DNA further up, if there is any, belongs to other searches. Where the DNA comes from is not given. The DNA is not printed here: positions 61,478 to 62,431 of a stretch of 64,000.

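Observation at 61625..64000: CBASS-like three-gene operon (effector-SAVED, SMODS nucleotidyltransferase, E2-like SEC-C protein) in a GC-richer segment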

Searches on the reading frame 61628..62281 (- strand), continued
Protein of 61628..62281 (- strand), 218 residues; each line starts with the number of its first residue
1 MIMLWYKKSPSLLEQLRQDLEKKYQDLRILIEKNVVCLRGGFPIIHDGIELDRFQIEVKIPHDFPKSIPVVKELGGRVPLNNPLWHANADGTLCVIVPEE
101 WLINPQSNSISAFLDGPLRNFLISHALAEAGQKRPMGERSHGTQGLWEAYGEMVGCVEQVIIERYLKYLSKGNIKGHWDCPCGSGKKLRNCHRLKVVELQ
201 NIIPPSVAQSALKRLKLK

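Call 70: search_protein_families(library=ncbifam, proteins=[window:61628-62281:-, L055:697-1407:+, L065:2535-2882:+], max_evalue=0.01)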
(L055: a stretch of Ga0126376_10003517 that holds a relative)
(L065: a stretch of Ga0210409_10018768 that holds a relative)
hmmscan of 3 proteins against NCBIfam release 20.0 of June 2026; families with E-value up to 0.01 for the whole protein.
window:61628-62281:- (218 aa): 0 families

L055:697-1407:+ (236 aa): 0 families

L065:2535-2882:+ (115 aa): 18 families
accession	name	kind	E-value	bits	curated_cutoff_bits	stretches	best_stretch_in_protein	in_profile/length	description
NF041951.1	phage_RstR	subfamily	2.1e-09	37.6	80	1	1-68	1-68/108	RstR family transcriptional repressor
NF006015.0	PRK08154.1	subfamily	8.7e-09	34.9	204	1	3-70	31-98/314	anaerobic benzoate catabolism transcriptional regulator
TIGR00270.2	TIGR00270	equivalog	1.4e-06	28.2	110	1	5-65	78-138/159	multiprotein bridging factor aMBF1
NF010465.0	PRK13890.1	equivalog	2.1e-06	27.8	96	1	8-61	11-64/121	conjugal transfer protein TrbA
NF038139.1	Reg_Aceta_RamB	equivalog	2.1e-06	26.7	700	1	3-73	3-73/465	acetate metabolism transcriptional regulator RamB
NF007257.0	PRK09706.1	subfamily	1.5e-05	24.8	101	1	3-59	6-62/135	transcriptional repressor DicA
TIGR03070.1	couple_hipB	subfamily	3.3e-05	23.7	71.65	1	3-43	3-43/58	type II toxin-antitoxin system Y4mF family antitoxin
NF046032.1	TransRegSlrRBacil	equivalog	4.5e-05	23.6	250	1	3-111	2-106/149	HTH-type transcriptional regulator SlrR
TIGR00673.1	cynS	equivalog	0.00022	21.3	113.3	1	5-90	11-96/150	cyanase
NF047948.1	male_kill_WMK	equivalog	0.00074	19.1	300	1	3-64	6-67/300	WO male-killing family protein Wmk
NF047542.1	telomere_Tap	equivalog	0.0012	17.7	600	1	5-76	20-91/695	telomere-associated protein Tap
NF002773.0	PRK02866.1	subfamily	0.0019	18.3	150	1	5-87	8-90/147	cyanase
NF007408.0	PRK09943.1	equivalog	0.0028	17.2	211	1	3-65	8-70/185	HTH-type transcriptional regulator PuuR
NF058600.1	TransRegSco1979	equivalog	0.0043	16.1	350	1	3-53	9-59/280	Sco1979 family transcriptional regulator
NF041677.1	trans_regClgR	equivalog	0.0046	17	170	1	3-61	9-67/113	transcriptional regulator ClgR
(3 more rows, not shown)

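Call 78: search_protein_representatives(alignment_id=A1)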
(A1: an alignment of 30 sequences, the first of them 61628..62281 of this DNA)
Query: 30 sequences, 227 profile positions. Proteins with E-value up to 0.001 (for the whole library): 2666; up to 1e-10: 1919; up to 1e-30: 565. The best 150 are listed.
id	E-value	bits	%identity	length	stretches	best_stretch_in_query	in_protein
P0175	1.1e-94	332.5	-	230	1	1-223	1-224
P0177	1.4e-82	292.9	-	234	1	2-223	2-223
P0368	1.6e-79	282.9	-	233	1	2-221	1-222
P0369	1.4e-76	273.3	-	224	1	3-215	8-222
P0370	1.6e-73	263.3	-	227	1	3-218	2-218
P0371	8.4e-73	260.9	-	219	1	14-217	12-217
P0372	4.1e-72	258.7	-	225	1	1-219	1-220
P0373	7.1e-72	257.9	-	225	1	15-220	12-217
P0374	8.9e-72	257.6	-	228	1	1-218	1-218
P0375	7.2e-71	254.6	-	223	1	5-214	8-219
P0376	9.8e-71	254.2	-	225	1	13-219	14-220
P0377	1.4e-70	253.6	-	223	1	1-218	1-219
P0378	1.7e-70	253.4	-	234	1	1-219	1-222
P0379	1.7e-70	253.4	-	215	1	11-212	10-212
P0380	1.9e-70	253.2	-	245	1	1-218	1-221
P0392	1.6e-65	237.1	-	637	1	3-215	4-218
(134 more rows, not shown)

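Call 80: search_protein_families(library=pfam, proteins=[P0392], max_evalue=0.01)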
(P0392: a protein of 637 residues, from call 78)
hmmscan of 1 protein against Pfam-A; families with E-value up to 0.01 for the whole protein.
P0392 (637 aa): 1 family
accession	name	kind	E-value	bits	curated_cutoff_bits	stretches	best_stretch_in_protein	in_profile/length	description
PF18145.6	SAVED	-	1.9e-36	126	26.2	1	341-536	4-190/190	SMODS-associated and fused to various effectors sensor domain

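Call 81: search_dna_similar(query=window:61628-62281:-, collection=plasmids, mode=protein, max_rows=25, max_evalue=0.001)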
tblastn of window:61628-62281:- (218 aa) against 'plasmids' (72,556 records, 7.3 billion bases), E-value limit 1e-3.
Records with a match: 13; places in all: 13; records where one place covers at least 80% of the query: 2.
Best place of each record, by identity: <60% 13.
By first word of the organism name: Ligilactobacillus 4; Roseivivax 1; Chryseobacterium 1; Haliscomenobacter 1; Runella 1; Cytobacillus 1; Carnobacterium 1; Aliarcobacter 1; Vibrio 1; Enterococcus 1.
By predicted mobility (MOB-suite, as given by PLSDB): non-mobilizable 9; mobilizable 3; conjugative 1.
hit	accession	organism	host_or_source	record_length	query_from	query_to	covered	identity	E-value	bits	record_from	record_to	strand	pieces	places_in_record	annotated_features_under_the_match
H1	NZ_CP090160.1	Roseivivax marinus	Bathymodiolus marisindicus,single cell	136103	11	215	94%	29.1%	2e-19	93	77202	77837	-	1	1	hypothetical protein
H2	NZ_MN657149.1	Chryseobacterium sp.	-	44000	12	193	83%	26.9%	2e-9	64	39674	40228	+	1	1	SEC-C metal-binding domain-containing protein | adenylate/guanylate cyclase domain-containing protein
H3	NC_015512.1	Haliscomenobacter hydrossis DSM 1100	activated sludge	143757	51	213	75%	29.6%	7e-11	68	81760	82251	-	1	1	SEC-C metal-binding domain-containing protein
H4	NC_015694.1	Runella slithyformis DSM 19594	fresh water lake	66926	37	192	72%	29.6%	1e-11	71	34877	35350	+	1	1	SEC-C domain-containing protein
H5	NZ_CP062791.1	Cytobacillus oceanisediminis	rhizosphere taken during the low tide ...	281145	52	203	70%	29.9%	4e-9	63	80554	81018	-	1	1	hypothetical protein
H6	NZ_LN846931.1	Carnobacterium maltaromaticum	-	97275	49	214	76%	25.7%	2e-9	64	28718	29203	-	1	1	SEC-C metal-binding domain-containing protein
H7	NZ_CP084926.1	Ligilactobacillus salivarius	Homo sapiens,mixed culture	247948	55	192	63%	28.8%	4e-8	60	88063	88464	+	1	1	hypothetical protein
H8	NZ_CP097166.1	Ligilactobacillus salivarius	Homo sapiens,single cell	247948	55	192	63%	28.8%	4e-8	60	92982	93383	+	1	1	hypothetical protein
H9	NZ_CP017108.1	Ligilactobacillus salivarius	Gallus gallus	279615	55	192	63%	28.8%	4e-8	60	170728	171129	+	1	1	hypothetical protein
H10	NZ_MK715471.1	Aliarcobacter cryaerophilus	Greenshell mussel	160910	41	206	76%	23.5%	3e-7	57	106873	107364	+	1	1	hypothetical protein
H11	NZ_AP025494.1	Vibrio gigantis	-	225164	54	202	68%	25.7%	1e-7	59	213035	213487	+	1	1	hypothetical protein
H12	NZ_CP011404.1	Ligilactobacillus salivarius str. Ren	Homo sapiens,human feces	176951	55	192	63%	27.3%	9e-9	62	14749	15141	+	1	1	hypothetical protein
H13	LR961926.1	Enterococcus faecalis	-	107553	45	192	68%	24.3%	8e-9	62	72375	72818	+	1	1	none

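Call 82: get_annotated_region(hit=H1, flank=4000)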
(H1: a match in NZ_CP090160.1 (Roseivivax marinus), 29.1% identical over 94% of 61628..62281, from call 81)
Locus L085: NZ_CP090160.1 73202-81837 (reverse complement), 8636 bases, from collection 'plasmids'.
description: Roseivivax marinus strain TCYB24 plasmid unnamed8, complete sequence
organism: Roseivivax marinus (NCBI taxid 1379903)
taxonomy: Bacteria; Pseudomonadota; Alphaproteobacteria; Rhodobacterales; Roseobacteraceae; Roseivivax; Roseivivax marinus
host: -; source: Bathymodiolus marisindicus,single cell; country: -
typing (MOB-suite, as given by PLSDB): non-mobilizable
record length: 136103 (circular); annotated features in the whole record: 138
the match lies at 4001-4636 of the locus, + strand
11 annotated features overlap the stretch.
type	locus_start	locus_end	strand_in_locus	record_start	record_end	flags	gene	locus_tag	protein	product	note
CDS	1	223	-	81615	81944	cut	-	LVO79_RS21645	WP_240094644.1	type II toxin-antitoxin system PrlF family antitoxin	GO:0001558 - regulation of cell growth [Evidence IEA]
CDS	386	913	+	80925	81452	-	-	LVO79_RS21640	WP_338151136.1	hypothetical protein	-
CDS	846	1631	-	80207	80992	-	-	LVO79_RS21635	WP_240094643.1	ImmA/IrrE family metallo-endopeptidase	-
CDS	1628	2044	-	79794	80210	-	-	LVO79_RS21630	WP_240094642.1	hypothetical protein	-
CDS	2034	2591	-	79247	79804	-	-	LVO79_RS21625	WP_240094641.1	hypothetical protein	-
CDS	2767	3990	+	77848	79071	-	-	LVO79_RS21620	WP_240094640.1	nucleotidyltransferase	-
CDS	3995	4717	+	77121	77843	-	-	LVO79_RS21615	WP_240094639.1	hypothetical protein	-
CDS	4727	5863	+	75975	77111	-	-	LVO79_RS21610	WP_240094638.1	SAVED domain-containing protein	-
CDS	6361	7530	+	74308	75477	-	-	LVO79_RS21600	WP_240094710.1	IS5 family transposase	-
CDS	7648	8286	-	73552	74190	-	-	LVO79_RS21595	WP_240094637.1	hypothetical protein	-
CDS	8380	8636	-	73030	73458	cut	-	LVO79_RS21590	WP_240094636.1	hypothetical protein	-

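Call 83: get_annotated_region(hit=H6, flank=4000)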
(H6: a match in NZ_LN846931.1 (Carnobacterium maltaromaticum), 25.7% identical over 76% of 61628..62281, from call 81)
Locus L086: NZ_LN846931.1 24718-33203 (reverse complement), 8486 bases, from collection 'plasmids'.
description: Carnobacterium maltaromaticum strain LMA28 plasmid megaplasmid, complete sequence
organism: Carnobacterium maltaromaticum (NCBI taxid 2751)
taxonomy: Bacteria; Bacillota; Bacilli; Lactobacillales; Carnobacteriaceae; Carnobacterium; Carnobacterium maltaromaticum
host: -; source: -; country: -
typing (MOB-suite, as given by PLSDB): non-mobilizable
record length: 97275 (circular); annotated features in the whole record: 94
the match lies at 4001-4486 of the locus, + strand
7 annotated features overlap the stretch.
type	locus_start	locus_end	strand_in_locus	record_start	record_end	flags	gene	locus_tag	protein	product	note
CDS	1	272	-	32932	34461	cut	-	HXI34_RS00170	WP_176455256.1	multicopper oxidase domain-containing protein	-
CDS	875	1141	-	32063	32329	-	-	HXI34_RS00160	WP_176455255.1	hypothetical protein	-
CDS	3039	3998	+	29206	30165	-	-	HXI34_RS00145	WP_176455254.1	IS30-like element IS1062 family transposase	-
CDS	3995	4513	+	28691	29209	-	-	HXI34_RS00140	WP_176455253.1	SEC-C metal-binding domain-containing protein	-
CDS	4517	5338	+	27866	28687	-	-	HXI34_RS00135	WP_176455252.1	S-4TM family putative pore-forming effector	-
CDS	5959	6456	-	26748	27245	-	-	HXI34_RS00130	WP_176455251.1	hypothetical protein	-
CDS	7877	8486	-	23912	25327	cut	-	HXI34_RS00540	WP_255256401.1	glycoside hydrolase domain-containing protein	-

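Call 89: get_annotated_region(hit=H3, flank=4000)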
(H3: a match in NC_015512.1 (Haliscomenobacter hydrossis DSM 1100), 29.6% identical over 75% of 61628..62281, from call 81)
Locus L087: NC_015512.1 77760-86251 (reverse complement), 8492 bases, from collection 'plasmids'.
description: Haliscomenobacter hydrossis DSM 1100 plasmid pHALHY02, complete sequence
organism: Haliscomenobacter hydrossis DSM 1100 (NCBI taxid 760192)
taxonomy: Bacteria; Bacteroidota; Saprospiria; Saprospirales; Haliscomenobacteraceae; Haliscomenobacter; Haliscomenobacter hydrossis; Haliscomenobacter hydrossis DSM 1100
host: -; source: activated sludge; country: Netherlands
typing (MOB-suite, as given by PLSDB): non-mobilizable; replicon rep_cluster_1690
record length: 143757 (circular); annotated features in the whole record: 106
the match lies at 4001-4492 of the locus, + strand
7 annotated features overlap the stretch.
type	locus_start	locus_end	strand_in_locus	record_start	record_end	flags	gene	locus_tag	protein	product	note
CDS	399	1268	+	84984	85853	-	-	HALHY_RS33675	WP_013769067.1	Bro-N domain-containing protein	-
CDS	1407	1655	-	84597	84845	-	-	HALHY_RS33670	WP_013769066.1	hypothetical protein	-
CDS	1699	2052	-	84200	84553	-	-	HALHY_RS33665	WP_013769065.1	hypothetical protein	-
CDS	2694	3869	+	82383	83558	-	-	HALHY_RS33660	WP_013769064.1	nucleotidyltransferase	-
CDS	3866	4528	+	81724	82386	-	-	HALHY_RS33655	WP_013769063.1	SEC-C metal-binding domain-containing protein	-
CDS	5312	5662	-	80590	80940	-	-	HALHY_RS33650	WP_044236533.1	hypothetical protein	-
CDS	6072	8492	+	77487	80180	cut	-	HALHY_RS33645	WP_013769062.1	hypothetical protein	-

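Call 91: get_annotated_region(hit=H4, flank=4000)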
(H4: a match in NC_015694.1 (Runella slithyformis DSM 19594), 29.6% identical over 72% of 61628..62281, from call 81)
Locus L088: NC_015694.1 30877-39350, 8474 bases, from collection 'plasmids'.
description: Runella slithyformis DSM 19594 plasmid pRUNSL03, complete sequence
organism: Runella slithyformis DSM 19594 (NCBI taxid 761193)
taxonomy: Bacteria; Bacteroidota; Cytophagia; Cytophagales; Spirosomataceae; Runella; Runella slithyformis; Runella slithyformis DSM 19594
host: -; source: fresh water lake; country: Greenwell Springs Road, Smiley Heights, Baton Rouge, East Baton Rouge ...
typing (MOB-suite, as given by PLSDB): conjugative; replicon rep_cluster_1309; relaxase MOBP; mating-pair formation MPF_T
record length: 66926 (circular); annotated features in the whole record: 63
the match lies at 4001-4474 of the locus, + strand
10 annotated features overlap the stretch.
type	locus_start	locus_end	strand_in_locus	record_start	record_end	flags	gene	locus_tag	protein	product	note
CDS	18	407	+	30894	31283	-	-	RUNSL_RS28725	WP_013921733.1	hypothetical protein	-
CDS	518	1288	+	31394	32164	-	-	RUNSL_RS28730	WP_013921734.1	hypothetical protein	-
CDS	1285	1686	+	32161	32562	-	-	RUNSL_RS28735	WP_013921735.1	hypothetical protein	-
CDS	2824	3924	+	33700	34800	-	-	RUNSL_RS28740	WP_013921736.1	MBL fold metallo-hydrolase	-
CDS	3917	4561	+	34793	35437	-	-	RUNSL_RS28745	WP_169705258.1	SEC-C domain-containing protein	-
CDS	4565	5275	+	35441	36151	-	-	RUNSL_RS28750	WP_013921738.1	hypothetical protein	-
CDS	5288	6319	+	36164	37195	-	-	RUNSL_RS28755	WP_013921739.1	MBL fold metallo-hydrolase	-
CDS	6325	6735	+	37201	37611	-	-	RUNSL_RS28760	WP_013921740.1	hypothetical protein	-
CDS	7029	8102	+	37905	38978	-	-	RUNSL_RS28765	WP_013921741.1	MBL fold metallo-hydrolase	-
CDS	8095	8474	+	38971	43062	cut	-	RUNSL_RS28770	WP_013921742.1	serine protease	GO:0006508 - proteolysis [Evidence IEA]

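Call 92: get_annotated_region(hit=H11, flank=4000)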
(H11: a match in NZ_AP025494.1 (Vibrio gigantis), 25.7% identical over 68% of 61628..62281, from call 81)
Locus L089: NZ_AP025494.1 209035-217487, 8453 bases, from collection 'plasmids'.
description: Vibrio gigantis strain LMG 22741 plasmid p1, complete sequence
organism: Vibrio gigantis (NCBI taxid 296199)
taxonomy: Bacteria; Pseudomonadota; Gammaproteobacteria; Vibrionales; Vibrionaceae; Vibrio; Vibrio gigantis
host: -; source: -; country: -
typing (MOB-suite, as given by PLSDB): non-mobilizable
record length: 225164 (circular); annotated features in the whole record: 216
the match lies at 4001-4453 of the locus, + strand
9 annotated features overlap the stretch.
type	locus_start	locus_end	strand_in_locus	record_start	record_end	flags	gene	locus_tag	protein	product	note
CDS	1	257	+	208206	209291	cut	-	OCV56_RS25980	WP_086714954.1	ATP-binding protein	-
CDS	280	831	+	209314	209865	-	-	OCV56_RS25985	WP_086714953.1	helix-turn-helix domain-containing protein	-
CDS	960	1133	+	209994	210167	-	-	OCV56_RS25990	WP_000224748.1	hypothetical protein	-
CDS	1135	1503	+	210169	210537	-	-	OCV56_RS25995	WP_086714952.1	metal-dependent hydrolase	-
CDS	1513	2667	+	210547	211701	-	-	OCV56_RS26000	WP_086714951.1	SAVED domain-containing protein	-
CDS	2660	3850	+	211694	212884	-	-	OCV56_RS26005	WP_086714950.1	nucleotidyltransferase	-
CDS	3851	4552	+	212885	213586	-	-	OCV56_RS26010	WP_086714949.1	hypothetical protein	-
CDS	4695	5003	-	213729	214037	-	-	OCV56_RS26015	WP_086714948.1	hypothetical protein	-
CDS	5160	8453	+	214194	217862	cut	-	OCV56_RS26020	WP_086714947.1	hypothetical protein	-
